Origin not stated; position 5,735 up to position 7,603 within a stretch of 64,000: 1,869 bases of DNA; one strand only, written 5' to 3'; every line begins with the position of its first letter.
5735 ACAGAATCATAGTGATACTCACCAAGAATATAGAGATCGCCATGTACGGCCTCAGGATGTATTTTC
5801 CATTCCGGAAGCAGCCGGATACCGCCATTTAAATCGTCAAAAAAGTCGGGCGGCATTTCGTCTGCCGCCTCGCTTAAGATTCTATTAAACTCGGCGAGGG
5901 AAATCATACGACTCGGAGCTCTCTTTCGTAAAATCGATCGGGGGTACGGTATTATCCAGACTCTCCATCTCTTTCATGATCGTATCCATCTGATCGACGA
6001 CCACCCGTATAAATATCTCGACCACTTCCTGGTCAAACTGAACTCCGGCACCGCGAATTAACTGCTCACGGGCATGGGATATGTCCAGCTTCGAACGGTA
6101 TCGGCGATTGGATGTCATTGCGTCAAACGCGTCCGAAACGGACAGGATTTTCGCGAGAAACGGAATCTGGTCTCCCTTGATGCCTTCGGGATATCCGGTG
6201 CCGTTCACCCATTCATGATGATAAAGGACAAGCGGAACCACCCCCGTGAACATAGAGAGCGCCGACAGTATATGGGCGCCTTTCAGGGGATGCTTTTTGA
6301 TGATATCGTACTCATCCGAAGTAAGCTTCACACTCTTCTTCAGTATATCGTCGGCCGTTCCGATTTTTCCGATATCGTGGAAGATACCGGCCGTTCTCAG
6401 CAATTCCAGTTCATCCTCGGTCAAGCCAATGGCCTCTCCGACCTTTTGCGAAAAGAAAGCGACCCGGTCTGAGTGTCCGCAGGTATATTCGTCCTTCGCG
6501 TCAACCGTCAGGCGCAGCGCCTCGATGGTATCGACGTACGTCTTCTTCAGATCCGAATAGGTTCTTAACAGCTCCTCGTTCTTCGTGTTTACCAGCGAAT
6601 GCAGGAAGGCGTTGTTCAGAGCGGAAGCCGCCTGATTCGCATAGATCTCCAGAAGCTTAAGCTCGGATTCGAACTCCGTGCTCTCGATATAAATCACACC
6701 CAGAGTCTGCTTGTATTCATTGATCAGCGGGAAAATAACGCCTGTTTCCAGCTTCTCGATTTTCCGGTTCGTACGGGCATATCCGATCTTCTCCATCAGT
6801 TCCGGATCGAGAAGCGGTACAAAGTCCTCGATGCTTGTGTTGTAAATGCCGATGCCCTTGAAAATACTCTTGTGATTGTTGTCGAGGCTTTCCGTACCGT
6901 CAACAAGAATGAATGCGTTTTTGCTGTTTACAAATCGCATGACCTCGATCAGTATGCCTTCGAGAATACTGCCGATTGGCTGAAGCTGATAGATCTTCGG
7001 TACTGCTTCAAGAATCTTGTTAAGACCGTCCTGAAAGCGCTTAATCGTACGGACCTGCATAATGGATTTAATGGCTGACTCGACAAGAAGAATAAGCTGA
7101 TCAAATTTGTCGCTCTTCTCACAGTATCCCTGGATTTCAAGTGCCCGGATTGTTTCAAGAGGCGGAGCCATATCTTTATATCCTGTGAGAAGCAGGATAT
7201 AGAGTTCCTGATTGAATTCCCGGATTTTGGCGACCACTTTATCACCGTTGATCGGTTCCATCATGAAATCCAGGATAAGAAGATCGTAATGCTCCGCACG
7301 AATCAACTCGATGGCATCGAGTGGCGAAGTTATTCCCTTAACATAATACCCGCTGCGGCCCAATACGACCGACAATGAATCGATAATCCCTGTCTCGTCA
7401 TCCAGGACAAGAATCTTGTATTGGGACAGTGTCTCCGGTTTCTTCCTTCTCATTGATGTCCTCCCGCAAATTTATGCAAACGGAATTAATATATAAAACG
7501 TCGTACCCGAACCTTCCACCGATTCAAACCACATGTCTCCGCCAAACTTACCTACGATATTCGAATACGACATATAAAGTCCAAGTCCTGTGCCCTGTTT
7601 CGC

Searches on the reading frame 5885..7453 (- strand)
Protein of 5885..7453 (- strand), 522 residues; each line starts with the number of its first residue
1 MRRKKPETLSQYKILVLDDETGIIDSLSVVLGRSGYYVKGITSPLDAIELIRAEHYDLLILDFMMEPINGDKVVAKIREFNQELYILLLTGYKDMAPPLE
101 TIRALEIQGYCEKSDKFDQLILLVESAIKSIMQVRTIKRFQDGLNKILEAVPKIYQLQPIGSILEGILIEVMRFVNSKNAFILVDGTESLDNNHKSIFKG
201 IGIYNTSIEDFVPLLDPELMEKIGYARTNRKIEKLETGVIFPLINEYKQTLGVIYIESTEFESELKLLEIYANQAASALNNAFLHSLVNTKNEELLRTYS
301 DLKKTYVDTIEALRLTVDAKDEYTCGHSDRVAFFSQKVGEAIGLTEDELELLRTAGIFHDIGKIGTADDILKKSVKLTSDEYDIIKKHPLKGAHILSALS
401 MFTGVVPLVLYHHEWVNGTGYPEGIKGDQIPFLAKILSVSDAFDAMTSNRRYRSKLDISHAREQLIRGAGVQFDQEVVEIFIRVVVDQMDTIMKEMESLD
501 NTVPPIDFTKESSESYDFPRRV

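Call 9: search_protein_families(library=pfam, proteins=[window:5885-7453:-], max_evalue=0.001)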
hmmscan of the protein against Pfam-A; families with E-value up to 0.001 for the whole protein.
window:5885-7453:- (522 aa): 6 families
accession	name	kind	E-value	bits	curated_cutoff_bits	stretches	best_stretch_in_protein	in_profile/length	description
PF13487.12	HD_5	-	5.2e-31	108.1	27.2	1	317-477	7-170/170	HD domain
PF11849.14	DUF3369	-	3.2e-30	106.1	27.2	1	126-286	3-166/168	Domain of unknown function (DUF3369)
PF01966.28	HD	-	1.5e-18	67.6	22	1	326-446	3-116/116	HD domain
PF00072.30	Response_reg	-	1.1e-15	58.2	30.2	1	14-123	1-109/111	Response regulator receiver domain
PF13185.12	GAF_2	-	0.00051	20.7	28.6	0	233-279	86-135/136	GAF domain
PF08668.18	HDOD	-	0.0009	19.2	22.9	0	325-370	96-139/196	HDOD domain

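Call 46: find_encoding_contigs(protein=window:5885-7453:-, flank=3000, max_places=4)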
Protein window:5885-7453:- (522 aa): 1 contig read that carries it; 1 place shown.
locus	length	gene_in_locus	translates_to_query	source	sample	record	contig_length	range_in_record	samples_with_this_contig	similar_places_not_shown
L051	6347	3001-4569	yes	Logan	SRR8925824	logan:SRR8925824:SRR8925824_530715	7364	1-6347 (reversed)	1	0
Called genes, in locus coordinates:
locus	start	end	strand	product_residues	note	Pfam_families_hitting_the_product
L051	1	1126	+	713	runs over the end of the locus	?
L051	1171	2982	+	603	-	PF16927:HisKA_7TM, PF00512:HisKA (faint), PF02518:HATPase_c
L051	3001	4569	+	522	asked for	PF00072:Response_reg, PF11849:DUF3369, PF01966:HD, PF13487:HD_5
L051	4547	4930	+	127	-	-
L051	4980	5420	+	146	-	PF09719:C_GCAxxG_C_C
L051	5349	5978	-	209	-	PF01613:Flavin_Reduct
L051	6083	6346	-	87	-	?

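Call 48: search_protein_families(library=ncbifam, proteins=[window:5885-7453:-], max_evalue=0.001)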
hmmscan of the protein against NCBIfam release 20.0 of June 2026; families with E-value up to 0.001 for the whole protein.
window:5885-7453:- (522 aa): 54 families (the best 25 are shown)
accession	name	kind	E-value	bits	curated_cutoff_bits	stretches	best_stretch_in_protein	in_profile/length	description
NF053512.1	nitric_RR_NosR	exception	3.2e-58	197.7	400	2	284-491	145-360/422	response regulator c-di-GMP phosphodiesterase, NosR family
NF047793.1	ResRegPgtA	equivalog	3.2e-12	46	650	1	10-140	4-133/414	two-component system response regulator PgtA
NF052313.1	T9SS_RR_PorX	equivalog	1.1e-11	44.2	300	1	13-155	2-145/513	T9SS response regulator signal transducer PorX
NF053854.1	RespRegPhoBBctds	equivalog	1.6e-11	44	270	1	14-91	1-79/225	two-component system response regulator PhoB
NF008469.0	PRK11361.1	equivalog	5.7e-11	41.8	714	1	11-147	4-135/461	acetoacetate metabolism transcriptional regulator AtoC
NF033120.0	vanR_FM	exception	7.1e-11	42.2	460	1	11-89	3-80/231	vancomycin resistance response regulator transcription factor, VanR-F/VanR-M family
NF033117.2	vanR_ACDEGLN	exception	9.9e-11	41.6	350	1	14-96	1-82/226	VanR-ABDEGLN family response regulator transcription factor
NF051870.1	NAssimRespRegNtrX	equivalog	3.1e-10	39.5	600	1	13-135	3-126/452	nitrogen assimilation response regulator NtrX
NF041733.1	resp_reg_CseB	equivalog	8.6e-10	38.4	350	1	13-106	2-91/228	two-component system response regulator CseB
NF045944.1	ResRegRpaBCyano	equivalog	1e-09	38.1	330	1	15-99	1-84/229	response regulator transcription factor RpaB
NF040534.1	resp_reg_YycF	equivalog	1.2e-09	37.8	340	1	13-93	2-81/231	response regulator YycF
NF006900.1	PRK09390.1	equivalog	1.7e-09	37.5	255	1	11-138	4-130/203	response regulator FixJ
NF008296.0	PRK11083.1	equivalog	2.3e-09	37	273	1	11-94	3-85/228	two-component system response regulator CreB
NF045991.1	RespRegCtrARhodob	equivalog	4e-09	36.5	350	1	13-99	2-88/224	response regulator transcription factor CtrA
NF040689.1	MtrAB_MtrA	equivalog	4.2e-09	36.1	300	1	14-122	1-107/219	MtrAB system response regulator MtrA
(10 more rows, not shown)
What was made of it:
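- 5885..7453 (-): Response regulator REC-DUF3369-HD-GYP, a predicted c-di-GMP phosphodiesterase with intact HD and GYP motifs. NCBIfam NosR-family c-di-GMP phosphodiesterase (call 48).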

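Call 65: find_related_loci(query=window:5885-7453:-, collection=metagenome_contigs, flank=8000)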
Query window:5885-7453:- (522 aa) in metagenome_contigs; peptide patterns used: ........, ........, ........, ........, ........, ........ (x = any residue, [..] = any of these).
131 stretches matched a pattern; 103 encode a relative of the query (tblastn E <= 1e-3); the best 80 are kept; 80 distinct loci.
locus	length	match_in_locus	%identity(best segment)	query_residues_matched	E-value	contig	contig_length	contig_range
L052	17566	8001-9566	100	1-522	0e+0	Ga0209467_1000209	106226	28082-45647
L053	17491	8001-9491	81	1-497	0e+0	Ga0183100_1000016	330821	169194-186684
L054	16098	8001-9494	79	1-498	0e+0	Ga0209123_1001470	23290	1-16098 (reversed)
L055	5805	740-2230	77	1-497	0e+0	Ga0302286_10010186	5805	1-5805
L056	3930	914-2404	74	1-497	0e+0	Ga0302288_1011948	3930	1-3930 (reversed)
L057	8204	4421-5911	74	1-497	0e+0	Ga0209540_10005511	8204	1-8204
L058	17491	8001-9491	74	1-497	0e+0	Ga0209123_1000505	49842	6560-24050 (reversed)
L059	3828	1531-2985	66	1-485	0e+0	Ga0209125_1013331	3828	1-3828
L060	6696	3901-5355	65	1-485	0e+0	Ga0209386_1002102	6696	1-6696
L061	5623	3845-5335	66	1-498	0e+0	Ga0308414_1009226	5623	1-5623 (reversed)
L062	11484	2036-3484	65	1-485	0e+0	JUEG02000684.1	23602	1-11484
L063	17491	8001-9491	65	1-498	0e+0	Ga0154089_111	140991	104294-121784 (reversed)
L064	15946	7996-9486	65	1-498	0e+0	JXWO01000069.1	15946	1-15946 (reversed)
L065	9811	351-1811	63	1-482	0e+0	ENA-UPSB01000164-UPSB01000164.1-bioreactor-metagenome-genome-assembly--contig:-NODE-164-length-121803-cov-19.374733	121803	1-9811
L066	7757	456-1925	62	1-485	0e+0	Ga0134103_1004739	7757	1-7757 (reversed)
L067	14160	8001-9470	62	1-485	0e+0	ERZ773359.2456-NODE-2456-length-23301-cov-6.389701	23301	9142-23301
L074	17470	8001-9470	60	1-485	0e+0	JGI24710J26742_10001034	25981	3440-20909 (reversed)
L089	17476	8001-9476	41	12-497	5e-119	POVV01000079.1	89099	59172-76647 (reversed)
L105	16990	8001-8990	64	12-492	2e-55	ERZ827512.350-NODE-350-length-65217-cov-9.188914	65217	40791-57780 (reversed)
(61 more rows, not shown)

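Call 68: search_protein_families(library=pfam, proteins=[L067:2160-6137:+, L063:1617-5978:+, L105:92-6070:+, L089:22-6138:+, L074:1843-6165:+], max_evalue=0.0001)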
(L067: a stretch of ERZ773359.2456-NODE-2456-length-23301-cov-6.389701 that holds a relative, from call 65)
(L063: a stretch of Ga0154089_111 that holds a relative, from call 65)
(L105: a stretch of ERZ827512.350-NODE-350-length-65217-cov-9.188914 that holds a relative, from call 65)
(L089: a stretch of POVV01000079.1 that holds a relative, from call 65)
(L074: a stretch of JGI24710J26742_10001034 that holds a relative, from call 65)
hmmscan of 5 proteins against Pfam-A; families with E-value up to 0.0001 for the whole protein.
L067:2160-6137:+ (1325 aa): 5 families
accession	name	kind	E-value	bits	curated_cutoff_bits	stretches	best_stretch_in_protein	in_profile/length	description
PF00668.25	Condensation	-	6.8e-91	305.7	30.6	1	7-447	5-455/456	Condensation domain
PF00501.34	AMP-binding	-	1.8e-83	280.9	29.9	1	468-809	1-384/384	AMP-binding enzyme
PF00975.26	Thioesterase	-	2.4e-18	67.6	26.4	1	1052-1155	2-107/226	Thioesterase domain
PF00550.31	PP-binding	-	1.2e-12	48.3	20.8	1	967-1029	3-67/67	Phosphopantetheine attachment site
PF13193.12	AMP-binding_C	-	3.3e-08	34.8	24.5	1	869-938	4-76/76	AMP-binding enzyme C-terminal domain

L063:1617-5978:+ (1453 aa): 8 families
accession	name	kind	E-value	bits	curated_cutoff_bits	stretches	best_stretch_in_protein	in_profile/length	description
PF00668.25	Condensation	-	5.8e-89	299.3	30.6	1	20-458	4-456/456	Condensation domain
PF00501.34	AMP-binding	-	3.5e-85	286.6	29.9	1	478-823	1-384/384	AMP-binding enzyme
PF07993.18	NAD_binding_4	-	8.4e-50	169.7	20.1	1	1079-1326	1-258/258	Male sterility protein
PF00550.31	PP-binding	-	1.2e-14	54.7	20.8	1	979-1039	2-65/67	Phosphopantetheine attachment site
PF01073.25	3Beta_HSD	-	1.3e-11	44.5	22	1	1079-1258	2-159/280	3-beta hydroxysteroid dehydrogenase/isomerase family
PF01370.27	Epimerase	-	5.9e-11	42.7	20.9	1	1077-1283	1-181/240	NAD dependent epimerase/dehydratase family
PF13193.12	AMP-binding_C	-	4e-10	40.9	24.5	1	880-953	1-76/76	AMP-binding enzyme C-terminal domain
PF04321.23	RmlD_sub_bind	-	1.8e-06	27.7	27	1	1076-1349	2-220/287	RmlD substrate binding domain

L105:92-6070:+ (1992 aa): 10 families
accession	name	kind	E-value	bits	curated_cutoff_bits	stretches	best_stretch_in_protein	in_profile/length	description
PF00501.34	AMP-binding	-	4.5e-159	529.8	29.9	2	1003-1351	1-383/384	AMP-binding enzyme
PF00668.25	Condensation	-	9.5e-102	341.5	30.6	1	555-984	3-455/456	Condensation domain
PF07993.18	NAD_binding_4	-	1.2e-49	169.3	20.1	1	1615-1865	2-258/258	Male sterility protein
PF00550.31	PP-binding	-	2.8e-25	88.8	20.8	2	1510-1571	1-65/67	Phosphopantetheine attachment site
PF01370.27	Epimerase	-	3.9e-15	56.4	20.9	1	1612-1871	1-227/240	NAD dependent epimerase/dehydratase family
PF01073.25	3Beta_HSD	-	4.9e-12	45.9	22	1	1614-1801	2-163/280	3-beta hydroxysteroid dehydrogenase/isomerase family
PF13193.12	AMP-binding_C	-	4.6e-11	43.9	24.5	1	1408-1480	1-76/76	AMP-binding enzyme C-terminal domain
PF16363.11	GDP_Man_Dehyd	-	1.3e-06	28.6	27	1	1613-1757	1-139/332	GDP-mannose 4,6 dehydratase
PF04321.23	RmlD_sub_bind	-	5.4e-06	26.1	27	1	1611-1817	2-155/287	RmlD substrate binding domain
PF02719.21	Polysacc_synt_2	-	4.9e-05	23.1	20.2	0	1612-1745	1-128/293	Polysaccharide biosynthesis protein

L089:22-6138:+ (2038 aa): 10 families
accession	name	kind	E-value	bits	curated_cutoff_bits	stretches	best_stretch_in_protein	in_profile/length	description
PF00501.34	AMP-binding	-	7.2e-128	427.1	29.9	2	1094-1431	4-383/384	AMP-binding enzyme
PF00668.25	Condensation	-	5.8e-99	332.3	30.6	1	642-1071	2-455/456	Condensation domain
PF07993.18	NAD_binding_4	-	1.1e-48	166.1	20.1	1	1687-1927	1-258/258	Male sterility protein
PF00550.31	PP-binding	-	7.1e-21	74.7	20.8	2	560-622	3-67/67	Phosphopantetheine attachment site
PF01370.27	Epimerase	-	2e-18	67.1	20.9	1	1685-1907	1-198/240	NAD dependent epimerase/dehydratase family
PF13193.12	AMP-binding_C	-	5.2e-17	63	24.5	2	1489-1562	1-76/76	AMP-binding enzyme C-terminal domain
PF01073.25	3Beta_HSD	-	1.6e-10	41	22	1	1687-1860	2-160/280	3-beta hydroxysteroid dehydrogenase/isomerase family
PF16363.11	GDP_Man_Dehyd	-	1.2e-07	31.9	27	1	1686-1862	1-169/332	GDP-mannose 4,6 dehydratase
PF02719.21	Polysacc_synt_2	-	9.4e-07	28.7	20.2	1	1685-1813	1-128/293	Polysaccharide biosynthesis protein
PF04321.23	RmlD_sub_bind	-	1.1e-06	28.4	27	1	1685-1935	3-201/287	RmlD substrate binding domain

L074:1843-6165:+ (1440 aa): 4 families
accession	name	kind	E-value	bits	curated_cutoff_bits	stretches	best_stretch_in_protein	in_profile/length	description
PF00668.25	Condensation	-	2.1e-85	287.6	30.6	1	12-453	5-456/456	Condensation domain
PF00501.34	AMP-binding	-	3.8e-83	279.9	29.9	1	473-816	1-384/384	AMP-binding enzyme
PF00550.31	PP-binding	-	6.8e-11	42.7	20.8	1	985-1037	14-67/67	Phosphopantetheine attachment site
PF13193.12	AMP-binding_C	-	3.7e-10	41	24.5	1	873-946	1-76/76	AMP-binding enzyme C-terminal domain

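Call 79: search_solved_structures(query=L067:5280-6134:+, max_evalue=0.01, show_alignments=1)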
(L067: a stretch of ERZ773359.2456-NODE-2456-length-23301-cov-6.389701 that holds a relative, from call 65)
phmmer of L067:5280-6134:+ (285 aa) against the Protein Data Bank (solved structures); distinct sequences matched with E-value up to 0.01: 30.
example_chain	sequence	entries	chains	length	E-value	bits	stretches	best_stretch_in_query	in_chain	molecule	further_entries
4zxh_A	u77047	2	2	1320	1.9e-11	47.2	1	6-114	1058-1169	ABBFA_003403 | Tyrocidine synthetase 3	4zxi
3tej_A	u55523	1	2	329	2.9e-10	43.3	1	10-120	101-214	Enterobactin synthase component F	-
2roq_A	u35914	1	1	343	3e-10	43.3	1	10-120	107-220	Enterobactin synthetase component F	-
7r0x_A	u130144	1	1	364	1e-09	41.5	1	11-112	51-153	Polyketide synthase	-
5ja1_A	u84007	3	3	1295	4.2e-09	39.5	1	10-121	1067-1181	Enterobactin synthase component F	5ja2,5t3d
7dxo_A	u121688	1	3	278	5.1e-09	39.2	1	12-105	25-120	Non-ribosomal peptide synthetase 4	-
7crn_A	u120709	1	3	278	7e-09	38.8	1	12-105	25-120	Non-ribosomal peptide synthetase 4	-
1xkt_A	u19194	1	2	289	4e-08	36.3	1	11-100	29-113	fatty acid synthase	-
7mhd_A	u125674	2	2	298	4.4e-08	36.1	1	11-100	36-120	Fatty acid synthase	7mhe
4z49_A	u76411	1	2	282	4.5e-08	36.1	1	11-100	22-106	Fatty acid synthase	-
2px6_A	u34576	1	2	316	5e-08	36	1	11-100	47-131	Thioesterase domain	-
3tjm_A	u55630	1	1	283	5.7e-08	35.8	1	11-100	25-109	Fatty acid synthase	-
6ojc_A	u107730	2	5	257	7.9e-08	35.3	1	15-108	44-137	NocB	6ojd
3ils_A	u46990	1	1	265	8.4e-08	35.2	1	10-117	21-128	Aflatoxin biosynthesis polyketide synthase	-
2vz8_A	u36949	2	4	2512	1e-07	35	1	8-99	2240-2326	FATTY ACID SYNTHASE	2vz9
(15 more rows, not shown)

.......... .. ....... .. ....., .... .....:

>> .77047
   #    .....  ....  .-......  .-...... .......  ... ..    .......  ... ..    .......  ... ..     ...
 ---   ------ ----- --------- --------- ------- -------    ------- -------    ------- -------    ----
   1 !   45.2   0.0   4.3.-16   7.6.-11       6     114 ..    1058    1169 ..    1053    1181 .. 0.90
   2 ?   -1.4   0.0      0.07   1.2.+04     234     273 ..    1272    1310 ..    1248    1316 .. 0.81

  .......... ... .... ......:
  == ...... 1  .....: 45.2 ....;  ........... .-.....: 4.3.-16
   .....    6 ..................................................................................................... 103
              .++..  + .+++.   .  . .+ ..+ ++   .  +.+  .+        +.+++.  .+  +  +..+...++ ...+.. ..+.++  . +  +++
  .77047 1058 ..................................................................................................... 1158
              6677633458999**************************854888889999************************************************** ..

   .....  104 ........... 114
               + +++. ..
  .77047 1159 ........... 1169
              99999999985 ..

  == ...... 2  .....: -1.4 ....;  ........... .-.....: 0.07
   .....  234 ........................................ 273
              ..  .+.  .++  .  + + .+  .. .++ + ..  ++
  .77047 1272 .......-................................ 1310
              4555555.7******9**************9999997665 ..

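Call 80: search_solved_structures(query=L074:4978-6162:+, max_evalue=0.01, show_alignments=0)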
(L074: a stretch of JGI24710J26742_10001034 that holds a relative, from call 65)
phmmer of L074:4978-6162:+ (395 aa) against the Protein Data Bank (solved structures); distinct sequences matched with E-value up to 0.01: 2.
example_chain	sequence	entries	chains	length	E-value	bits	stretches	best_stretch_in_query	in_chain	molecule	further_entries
9e4s_A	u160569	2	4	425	9.3e-76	258.8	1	32-384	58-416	Amino acid adenylation domain protein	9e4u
9e4x_A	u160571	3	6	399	1.3e-75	258.3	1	32-382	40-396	Amino acid adenylation domain protein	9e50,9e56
